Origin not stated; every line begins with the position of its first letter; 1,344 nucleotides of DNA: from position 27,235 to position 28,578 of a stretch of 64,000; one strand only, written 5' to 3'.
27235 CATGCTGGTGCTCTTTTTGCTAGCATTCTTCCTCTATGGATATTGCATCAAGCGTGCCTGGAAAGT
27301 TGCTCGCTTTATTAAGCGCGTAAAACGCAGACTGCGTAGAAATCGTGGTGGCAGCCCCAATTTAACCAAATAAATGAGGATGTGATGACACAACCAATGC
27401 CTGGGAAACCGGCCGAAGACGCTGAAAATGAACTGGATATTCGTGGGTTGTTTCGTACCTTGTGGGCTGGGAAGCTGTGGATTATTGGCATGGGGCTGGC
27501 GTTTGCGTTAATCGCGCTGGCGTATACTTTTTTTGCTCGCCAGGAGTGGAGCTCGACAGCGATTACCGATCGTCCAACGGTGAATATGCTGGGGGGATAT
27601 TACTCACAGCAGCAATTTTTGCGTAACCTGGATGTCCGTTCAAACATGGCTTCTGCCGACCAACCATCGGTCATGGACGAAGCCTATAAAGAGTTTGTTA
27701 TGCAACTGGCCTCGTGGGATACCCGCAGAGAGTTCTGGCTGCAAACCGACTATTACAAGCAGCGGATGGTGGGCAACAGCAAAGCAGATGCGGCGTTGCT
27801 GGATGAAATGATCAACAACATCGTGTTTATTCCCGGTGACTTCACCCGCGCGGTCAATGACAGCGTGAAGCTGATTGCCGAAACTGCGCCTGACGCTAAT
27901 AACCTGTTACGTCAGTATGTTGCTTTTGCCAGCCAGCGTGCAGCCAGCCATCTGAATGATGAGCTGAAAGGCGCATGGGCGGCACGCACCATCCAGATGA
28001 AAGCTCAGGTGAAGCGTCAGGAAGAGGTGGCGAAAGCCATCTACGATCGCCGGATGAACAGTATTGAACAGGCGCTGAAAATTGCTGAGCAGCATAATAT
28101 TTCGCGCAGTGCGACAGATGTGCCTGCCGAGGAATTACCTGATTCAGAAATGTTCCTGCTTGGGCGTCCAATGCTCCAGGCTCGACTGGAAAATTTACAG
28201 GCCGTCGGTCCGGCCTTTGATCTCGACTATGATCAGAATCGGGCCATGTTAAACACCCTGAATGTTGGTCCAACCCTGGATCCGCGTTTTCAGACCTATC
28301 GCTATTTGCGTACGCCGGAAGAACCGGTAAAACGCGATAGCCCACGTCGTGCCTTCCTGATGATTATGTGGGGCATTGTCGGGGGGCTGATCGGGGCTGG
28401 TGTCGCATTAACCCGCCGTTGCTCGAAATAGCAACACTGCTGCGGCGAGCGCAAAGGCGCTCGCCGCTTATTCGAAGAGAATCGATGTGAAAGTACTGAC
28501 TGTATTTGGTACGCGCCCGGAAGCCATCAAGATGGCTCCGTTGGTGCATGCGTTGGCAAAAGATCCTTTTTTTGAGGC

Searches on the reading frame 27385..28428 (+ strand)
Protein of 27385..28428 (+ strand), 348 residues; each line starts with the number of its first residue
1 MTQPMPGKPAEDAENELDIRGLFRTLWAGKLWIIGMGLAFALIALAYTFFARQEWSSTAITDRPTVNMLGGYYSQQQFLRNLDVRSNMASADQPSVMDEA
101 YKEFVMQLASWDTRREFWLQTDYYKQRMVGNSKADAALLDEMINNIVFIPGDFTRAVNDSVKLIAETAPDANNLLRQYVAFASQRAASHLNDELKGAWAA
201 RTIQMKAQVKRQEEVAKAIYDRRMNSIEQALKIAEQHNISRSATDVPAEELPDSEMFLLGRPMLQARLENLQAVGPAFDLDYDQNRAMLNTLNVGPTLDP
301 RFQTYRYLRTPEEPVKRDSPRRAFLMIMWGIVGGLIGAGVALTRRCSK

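Call 10: find_homologous_proteins(query=window:27385-28428:+, max_evalue=1e-10)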
Query window:27385-28428:+ (348 aa): 720 proteins with E <= 1e-10 among 8000 candidates; the best 120 are listed.
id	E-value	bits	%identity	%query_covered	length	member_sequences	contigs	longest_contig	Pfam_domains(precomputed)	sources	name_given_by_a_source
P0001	1.5e-227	772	99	100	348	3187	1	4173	PF02706.21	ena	-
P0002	3.2e-227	771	99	100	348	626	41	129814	PF02706.21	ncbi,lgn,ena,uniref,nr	ncbi:TPA: ECA polysaccharide chain length modulation protein [Escherichia coli]|uniref:ECA polysacch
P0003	6.8e-226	767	99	100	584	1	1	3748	PF02706.21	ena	-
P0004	3.8e-209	712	91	99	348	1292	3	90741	PF02706.21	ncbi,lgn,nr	ncbi:ECA polysaccharide chain length modulation protein [Salmonella enterica]|nr:ECA polysaccharide 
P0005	9.5e-202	687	93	96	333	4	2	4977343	PF02706.21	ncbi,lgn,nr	ncbi:ECA polysaccharide chain length modulation protein [Escherichia coli]|nr:ECA polysaccharide cha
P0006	2.1e-200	683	87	100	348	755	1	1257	PF02706.21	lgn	-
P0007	5.7e-200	682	90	100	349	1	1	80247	-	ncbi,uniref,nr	ncbi:regulator of length of O-antigen component of lipopolysaccharide chains [Escherichia coli ISC7]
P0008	1.0e-199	681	86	100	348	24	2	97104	PF02706.21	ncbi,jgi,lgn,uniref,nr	ncbi:ECA polysaccharide chain length modulation protein [Enterobacter sp.]|uniref:ECA polysaccharide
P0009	4.5e-199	679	90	100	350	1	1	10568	PF02706.21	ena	-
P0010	3.0e-198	676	87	99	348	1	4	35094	PF02706.21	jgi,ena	-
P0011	3.4e-198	676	86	99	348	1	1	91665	PF02706.21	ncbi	ncbi:TPA: ECA polysaccharide chain length modulation protein [Citrobacter freundii]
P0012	4.7e-198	675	87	99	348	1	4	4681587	PF02706.21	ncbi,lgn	-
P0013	5.6e-198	675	86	99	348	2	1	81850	PF02706.21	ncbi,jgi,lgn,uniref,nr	ncbi:ECA polysaccharide chain length modulation protein [Kosakonia sp.]|uniref:ECA polysaccharide ch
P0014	9.6e-198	674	86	100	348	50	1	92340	PF02706.21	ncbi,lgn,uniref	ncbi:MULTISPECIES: ECA polysaccharide chain length modulation protein [Pseudescherichia]|uniref:ECA 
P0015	2.1e-197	673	86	99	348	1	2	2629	PF02706.21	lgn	-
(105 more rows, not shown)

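Call 16: find_related_loci(query=A2, collection=genome_contigs, flank=2500)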
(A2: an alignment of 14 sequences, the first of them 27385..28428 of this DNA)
Query A2 (348 aa) in genome_contigs; peptide patterns used: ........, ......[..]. (x = any residue, [..] = any of these).
217 stretches matched a pattern; 209 encode a relative of the query (tblastn E <= 1e-3); the best 80 are kept; 80 distinct loci.
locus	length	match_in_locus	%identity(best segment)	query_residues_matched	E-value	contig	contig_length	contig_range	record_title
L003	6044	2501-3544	95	1-348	0e+0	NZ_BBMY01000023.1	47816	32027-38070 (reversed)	Escherichia albertii NBRC 107761 = DSM 17582 strain NBRC 107761, whole genome shotgun sequence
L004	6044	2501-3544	99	1-348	0e+0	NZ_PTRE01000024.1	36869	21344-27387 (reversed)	Escherichia sp. MOD1-EC7003 MOD1-EC7003_24_length_36869_cov_134, whole genome shotgun sequence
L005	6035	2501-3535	91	1-345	0e+0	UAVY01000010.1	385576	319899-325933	Citrobacter koseri strain NCTC10786 genome assembly, contig: ERS513143SCcontig000010, whole genome shotgun sequence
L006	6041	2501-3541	91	1-347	0e+0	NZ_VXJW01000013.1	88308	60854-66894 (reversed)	Salmonella enterica subsp. arizonae strain CCUG 6322T contig_0000013, whole genome shotgun sequence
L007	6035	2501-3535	89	1-345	0e+0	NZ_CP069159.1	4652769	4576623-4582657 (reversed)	Citrobacter sp. R56 chromosome, complete genome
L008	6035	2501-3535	89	1-345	0e+0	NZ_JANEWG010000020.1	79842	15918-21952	Citrobacter sp. Awk 4 510132-22-20, whole genome shotgun sequence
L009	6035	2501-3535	88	1-345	0e+0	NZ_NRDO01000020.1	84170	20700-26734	Citrobacter sp. NCU1 contig_20, whole genome shotgun sequence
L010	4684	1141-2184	98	1-348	0e+0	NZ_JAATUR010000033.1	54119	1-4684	Escherichia coli strain SCPM-O-B-8794 33length=54119, whole genome shotgun sequence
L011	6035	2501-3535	88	1-345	0e+0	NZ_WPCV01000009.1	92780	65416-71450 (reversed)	Citrobacter sp. On2M On2M_9, whole genome shotgun sequence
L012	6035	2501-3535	90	1-345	0e+0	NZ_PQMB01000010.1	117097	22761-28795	Citrobacter amalonaticus strain S646 scaffold10.1, whole genome shotgun sequence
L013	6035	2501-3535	87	1-345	0e+0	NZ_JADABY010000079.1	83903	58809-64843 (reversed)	Citrobacter sp. Res13-Sevr-PEB04-36 seq_tig79, whole genome shotgun sequence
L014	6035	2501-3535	87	1-345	0e+0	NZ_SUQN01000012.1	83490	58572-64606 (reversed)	Citrobacter gillenii strain UMG736 UMG736_12, whole genome shotgun sequence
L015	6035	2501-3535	90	1-345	0e+0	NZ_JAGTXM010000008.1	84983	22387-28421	Citrobacter amalonaticus strain ku-bf3 scaffold_7, whole genome shotgun sequence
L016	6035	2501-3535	86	1-345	0e+0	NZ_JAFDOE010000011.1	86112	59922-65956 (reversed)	Citrobacter sp. FP75 contig11, whole genome shotgun sequence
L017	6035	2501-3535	86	1-345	0e+0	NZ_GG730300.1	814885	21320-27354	Citrobacter youngae ATCC 29220 Scfld1, whole genome shotgun sequence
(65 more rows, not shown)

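Call 42: search_protein_representatives(protein=window:27385-28428:+)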
Query: 348 residues. Proteins with E-value up to 0.001 (for the whole library): 528; up to 1e-10: 271; up to 1e-30: 59. The best 150 are listed.
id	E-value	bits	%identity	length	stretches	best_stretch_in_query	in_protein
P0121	1.6e-149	514.1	93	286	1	1-262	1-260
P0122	1.1e-112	393.1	73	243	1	106-346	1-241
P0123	1.1e-111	389.9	53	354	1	13-346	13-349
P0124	2.9e-91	322.7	48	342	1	14-346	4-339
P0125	3.3e-90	319.2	52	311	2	14-245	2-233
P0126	1.1e-86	307.6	45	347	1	11-346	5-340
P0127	1.1e-84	301.0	54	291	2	167-345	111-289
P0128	1.9e-78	280.6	52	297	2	9-234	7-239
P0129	2.9e-77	276.7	42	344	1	13-346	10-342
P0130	9.5e-73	261.8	44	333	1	13-345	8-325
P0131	6.5e-72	259.1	44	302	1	4-298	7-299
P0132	8.3e-66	239.0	55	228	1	122-345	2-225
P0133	4.1e-65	236.7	41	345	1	14-338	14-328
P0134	1.5e-63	231.6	38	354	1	14-343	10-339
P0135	9.1e-62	225.7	98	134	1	1-106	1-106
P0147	1.8e-46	175.4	34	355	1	11-344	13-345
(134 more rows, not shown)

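Call 43: find_encoding_contigs(protein=P0123, flank=2500, max_places=2)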
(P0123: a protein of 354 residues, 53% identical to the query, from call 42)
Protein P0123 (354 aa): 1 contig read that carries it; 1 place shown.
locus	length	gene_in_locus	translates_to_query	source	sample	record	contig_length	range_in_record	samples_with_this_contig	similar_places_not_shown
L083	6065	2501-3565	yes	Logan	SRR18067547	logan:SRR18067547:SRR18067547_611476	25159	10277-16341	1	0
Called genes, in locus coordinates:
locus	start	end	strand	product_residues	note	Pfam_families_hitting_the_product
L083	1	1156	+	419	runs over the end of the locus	PF07498:Rho_N, PF07497:Rho_RNA_bind, PF00006:ATP-synt_ab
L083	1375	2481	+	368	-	PF00953:Glycos_transf_4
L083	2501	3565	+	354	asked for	PF02706:Wzz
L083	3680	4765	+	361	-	PF02350:Epimerase_2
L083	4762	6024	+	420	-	PF03446:NAD_binding_2 (weak), PF03721:UDPG_MGDP_dh_N, PF00984:UDPG_MGDP_dh, PF03720:UDPG_MGDP_dh_C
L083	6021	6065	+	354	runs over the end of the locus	PF00106:adh_short (faint), PF01073:3Beta_HSD, PF01370:Epimerase, PF02719:Polysacc_synt_2, PF04321:RmlD_sub_bind, PF08659:KR (faint), PF16363:GDP_Man_Dehyd, PF07993:NAD_binding_4 (weak)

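Call 44: find_encoding_contigs(protein=P0124, flank=2500, max_places=2)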
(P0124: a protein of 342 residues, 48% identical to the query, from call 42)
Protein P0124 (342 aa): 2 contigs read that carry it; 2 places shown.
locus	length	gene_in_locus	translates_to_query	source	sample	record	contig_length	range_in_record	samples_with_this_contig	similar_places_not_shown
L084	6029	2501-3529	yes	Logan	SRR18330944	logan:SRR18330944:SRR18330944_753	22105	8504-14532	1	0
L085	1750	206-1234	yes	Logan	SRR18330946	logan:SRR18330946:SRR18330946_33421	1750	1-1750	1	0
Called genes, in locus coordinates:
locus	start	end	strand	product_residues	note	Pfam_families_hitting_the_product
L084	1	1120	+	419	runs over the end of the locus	PF07498:Rho_N, PF07497:Rho_RNA_bind, PF00006:ATP-synt_ab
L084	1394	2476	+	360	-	PF00953:Glycos_transf_4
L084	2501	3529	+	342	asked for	PF02706:Wzz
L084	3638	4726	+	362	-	PF02350:Epimerase_2, PF13579:Glyco_trans_4_4 (weak)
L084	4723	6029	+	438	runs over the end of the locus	PF03721:UDPG_MGDP_dh_N, PF00984:UDPG_MGDP_dh, PF03720:UDPG_MGDP_dh_C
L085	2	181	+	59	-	?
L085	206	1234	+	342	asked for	PF02706:Wzz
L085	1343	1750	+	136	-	?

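Call 45: find_encoding_contigs(protein=P0126, flank=2500, max_places=2)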
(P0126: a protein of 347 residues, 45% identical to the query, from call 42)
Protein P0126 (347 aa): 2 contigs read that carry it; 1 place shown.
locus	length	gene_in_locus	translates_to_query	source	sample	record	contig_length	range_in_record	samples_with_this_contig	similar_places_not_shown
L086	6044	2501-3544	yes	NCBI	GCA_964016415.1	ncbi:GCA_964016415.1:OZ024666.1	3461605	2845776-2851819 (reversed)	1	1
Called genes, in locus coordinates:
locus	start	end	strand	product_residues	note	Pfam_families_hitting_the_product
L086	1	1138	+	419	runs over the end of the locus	PF07498:Rho_N, PF07497:Rho_RNA_bind, PF00006:ATP-synt_ab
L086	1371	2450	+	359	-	PF00953:Glycos_transf_4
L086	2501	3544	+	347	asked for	PF02706:Wzz (weak)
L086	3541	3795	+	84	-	PF02350:Epimerase_2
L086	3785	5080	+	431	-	PF03446:NAD_binding_2 (faint), PF03721:UDPG_MGDP_dh_N, PF00984:UDPG_MGDP_dh, PF03720:UDPG_MGDP_dh_C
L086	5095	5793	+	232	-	PF13302:Acetyltransf_3, PF00583:Acetyltransf_1, PF13673:Acetyltransf_10, PF13508:Acetyltransf_7, PF08445:FR47 (weak)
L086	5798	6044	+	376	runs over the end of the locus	PF00155:Aminotran_1_2, PF01041:DegT_DnrJ_EryC1, PF00266:Aminotran_5 (weak)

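Call 46: find_encoding_contigs(protein=P0129, flank=2500, max_places=2)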
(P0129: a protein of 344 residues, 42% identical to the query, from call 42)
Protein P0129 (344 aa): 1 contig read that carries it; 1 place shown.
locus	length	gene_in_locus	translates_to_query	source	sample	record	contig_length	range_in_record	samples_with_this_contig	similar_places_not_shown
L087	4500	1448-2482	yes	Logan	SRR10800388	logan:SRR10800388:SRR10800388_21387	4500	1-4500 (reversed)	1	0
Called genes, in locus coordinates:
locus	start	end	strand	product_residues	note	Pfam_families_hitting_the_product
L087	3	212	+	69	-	?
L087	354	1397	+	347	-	PF00953:Glycos_transf_4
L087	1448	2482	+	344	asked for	PF02706:Wzz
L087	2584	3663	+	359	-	PF02350:Epimerase_2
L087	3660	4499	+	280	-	?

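Call 47: find_encoding_contigs(protein=P0130, flank=2500, max_places=2)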
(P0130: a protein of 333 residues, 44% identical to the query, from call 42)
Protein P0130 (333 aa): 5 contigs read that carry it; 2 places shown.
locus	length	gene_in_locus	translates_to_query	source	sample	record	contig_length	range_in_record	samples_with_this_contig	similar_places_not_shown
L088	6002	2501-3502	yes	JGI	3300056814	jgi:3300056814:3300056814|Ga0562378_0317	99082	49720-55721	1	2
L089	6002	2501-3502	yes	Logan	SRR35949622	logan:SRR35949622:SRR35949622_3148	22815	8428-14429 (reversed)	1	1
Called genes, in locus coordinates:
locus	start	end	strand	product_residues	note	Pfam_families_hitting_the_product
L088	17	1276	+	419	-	PF07498:Rho_N, PF07497:Rho_RNA_bind, PF00006:ATP-synt_ab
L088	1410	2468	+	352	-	PF00953:Glycos_transf_4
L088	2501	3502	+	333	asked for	PF02706:Wzz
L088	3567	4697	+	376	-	PF02350:Epimerase_2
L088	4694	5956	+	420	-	PF03721:UDPG_MGDP_dh_N, PF00984:UDPG_MGDP_dh, PF03720:UDPG_MGDP_dh_C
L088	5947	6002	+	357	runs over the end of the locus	PF01073:3Beta_HSD, PF01370:Epimerase, PF02719:Polysacc_synt_2, PF04321:RmlD_sub_bind, PF16363:GDP_Man_Dehyd, PF07993:NAD_binding_4 (weak)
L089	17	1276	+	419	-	PF07498:Rho_N, PF07497:Rho_RNA_bind, PF00006:ATP-synt_ab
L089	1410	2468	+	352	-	PF00953:Glycos_transf_4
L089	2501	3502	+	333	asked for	PF02706:Wzz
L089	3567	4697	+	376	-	PF02350:Epimerase_2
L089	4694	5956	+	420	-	PF03721:UDPG_MGDP_dh_N, PF00984:UDPG_MGDP_dh, PF03720:UDPG_MGDP_dh_C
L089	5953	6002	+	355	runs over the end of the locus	PF01073:3Beta_HSD, PF01370:Epimerase, PF02719:Polysacc_synt_2, PF04321:RmlD_sub_bind, PF16363:GDP_Man_Dehyd, PF07993:NAD_binding_4 (weak)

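Call 48: find_encoding_contigs(protein=P0133, flank=2500, max_places=2)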
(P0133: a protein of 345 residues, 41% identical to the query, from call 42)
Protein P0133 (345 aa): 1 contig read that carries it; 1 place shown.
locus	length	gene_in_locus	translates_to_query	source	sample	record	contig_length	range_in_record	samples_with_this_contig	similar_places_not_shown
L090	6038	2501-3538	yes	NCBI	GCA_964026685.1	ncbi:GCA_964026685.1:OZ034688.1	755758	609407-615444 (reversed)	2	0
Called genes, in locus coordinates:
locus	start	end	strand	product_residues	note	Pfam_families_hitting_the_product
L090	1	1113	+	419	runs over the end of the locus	PF07498:Rho_N, PF07497:Rho_RNA_bind, PF00006:ATP-synt_ab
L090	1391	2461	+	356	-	PF00953:Glycos_transf_4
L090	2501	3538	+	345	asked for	PF02706:Wzz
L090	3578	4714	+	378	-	PF02350:Epimerase_2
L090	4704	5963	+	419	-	PF03721:UDPG_MGDP_dh_N, PF00984:UDPG_MGDP_dh, PF03720:UDPG_MGDP_dh_C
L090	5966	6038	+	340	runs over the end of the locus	PF01073:3Beta_HSD, PF01370:Epimerase, PF02719:Polysacc_synt_2, PF04321:RmlD_sub_bind, PF16363:GDP_Man_Dehyd, PF07993:NAD_binding_4 (weak)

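Call 49: find_encoding_contigs(protein=P0134, flank=2500, max_places=2)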
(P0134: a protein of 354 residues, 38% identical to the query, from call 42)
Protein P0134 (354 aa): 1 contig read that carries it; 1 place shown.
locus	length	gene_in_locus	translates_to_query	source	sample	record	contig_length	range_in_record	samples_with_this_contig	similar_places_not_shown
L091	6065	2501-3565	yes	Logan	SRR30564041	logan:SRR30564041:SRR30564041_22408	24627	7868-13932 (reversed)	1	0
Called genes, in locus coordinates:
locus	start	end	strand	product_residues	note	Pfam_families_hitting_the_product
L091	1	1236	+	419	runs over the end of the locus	PF07498:Rho_N, PF07497:Rho_RNA_bind, PF00006:ATP-synt_ab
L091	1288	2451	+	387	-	PF00953:Glycos_transf_4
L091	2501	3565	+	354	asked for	PF02706:Wzz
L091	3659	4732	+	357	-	PF02350:Epimerase_2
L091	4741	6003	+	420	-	PF03446:NAD_binding_2 (faint), PF03721:UDPG_MGDP_dh_N, PF00984:UDPG_MGDP_dh, PF03720:UDPG_MGDP_dh_C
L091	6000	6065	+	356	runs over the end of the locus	PF01073:3Beta_HSD, PF01370:Epimerase, PF02719:Polysacc_synt_2, PF04321:RmlD_sub_bind, PF07993:NAD_binding_4, PF08659:KR (weak), PF16363:GDP_Man_Dehyd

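Call 50: find_encoding_contigs(protein=P0147, flank=2500, max_places=2)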
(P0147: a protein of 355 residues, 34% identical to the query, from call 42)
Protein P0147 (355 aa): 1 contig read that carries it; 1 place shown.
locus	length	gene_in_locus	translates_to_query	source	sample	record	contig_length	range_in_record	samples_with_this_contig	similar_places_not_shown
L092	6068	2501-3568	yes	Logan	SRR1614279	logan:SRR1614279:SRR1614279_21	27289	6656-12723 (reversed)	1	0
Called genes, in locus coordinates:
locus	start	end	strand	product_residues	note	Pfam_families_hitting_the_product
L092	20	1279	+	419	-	PF07498:Rho_N, PF07497:Rho_RNA_bind, PF00006:ATP-synt_ab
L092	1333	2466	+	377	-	PF00953:Glycos_transf_4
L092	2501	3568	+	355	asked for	PF02706:Wzz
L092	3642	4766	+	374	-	PF02350:Epimerase_2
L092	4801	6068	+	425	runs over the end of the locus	PF03721:UDPG_MGDP_dh_N, PF00984:UDPG_MGDP_dh, PF03720:UDPG_MGDP_dh_C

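Call 82: list_cluster_members(proteins=[P0123, P0124, P0129, P0130, P0134, P0147, P0133, P0126])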
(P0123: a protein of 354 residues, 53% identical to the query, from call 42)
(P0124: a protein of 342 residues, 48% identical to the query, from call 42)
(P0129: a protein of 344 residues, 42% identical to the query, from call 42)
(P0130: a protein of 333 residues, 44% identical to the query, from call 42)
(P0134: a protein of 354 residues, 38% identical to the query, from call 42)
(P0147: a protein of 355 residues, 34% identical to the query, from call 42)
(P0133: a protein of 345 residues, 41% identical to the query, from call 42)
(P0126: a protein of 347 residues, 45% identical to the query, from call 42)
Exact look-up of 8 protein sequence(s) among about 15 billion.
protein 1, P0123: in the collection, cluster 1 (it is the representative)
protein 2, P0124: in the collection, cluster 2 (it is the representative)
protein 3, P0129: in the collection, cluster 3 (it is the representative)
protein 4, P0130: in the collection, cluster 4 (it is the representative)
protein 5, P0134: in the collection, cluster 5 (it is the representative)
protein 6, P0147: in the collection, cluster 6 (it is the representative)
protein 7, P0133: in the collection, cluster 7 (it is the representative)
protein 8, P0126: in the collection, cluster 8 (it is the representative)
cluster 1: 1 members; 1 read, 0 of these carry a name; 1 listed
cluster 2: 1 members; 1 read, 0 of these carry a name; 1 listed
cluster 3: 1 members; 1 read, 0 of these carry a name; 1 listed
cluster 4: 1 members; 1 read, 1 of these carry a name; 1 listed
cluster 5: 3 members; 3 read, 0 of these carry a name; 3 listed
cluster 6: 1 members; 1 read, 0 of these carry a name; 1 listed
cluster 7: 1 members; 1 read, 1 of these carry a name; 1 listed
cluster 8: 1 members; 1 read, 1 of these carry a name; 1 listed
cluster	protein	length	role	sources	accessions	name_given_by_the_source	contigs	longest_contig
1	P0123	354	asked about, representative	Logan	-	-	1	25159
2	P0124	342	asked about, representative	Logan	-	-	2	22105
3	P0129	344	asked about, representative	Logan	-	-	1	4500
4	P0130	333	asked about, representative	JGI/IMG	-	lipopolysaccharide biosynthesis protein WzzE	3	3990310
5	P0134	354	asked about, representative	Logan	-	-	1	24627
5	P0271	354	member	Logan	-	-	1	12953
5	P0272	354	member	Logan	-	-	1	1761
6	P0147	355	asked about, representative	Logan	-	-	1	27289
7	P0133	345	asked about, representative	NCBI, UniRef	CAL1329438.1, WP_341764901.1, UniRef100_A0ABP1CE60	Wzz/FepE/Etk N-terminal domain-containing protein [Candidatus Providencia siddallii] | ECA polysaccharide chain length modulation protein n=1 Tax=Candidatus Providencia ...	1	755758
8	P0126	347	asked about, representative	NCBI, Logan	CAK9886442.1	MAG: ECA polysaccharide chain length modulation protein [Candidatus Erwinia impunctatus]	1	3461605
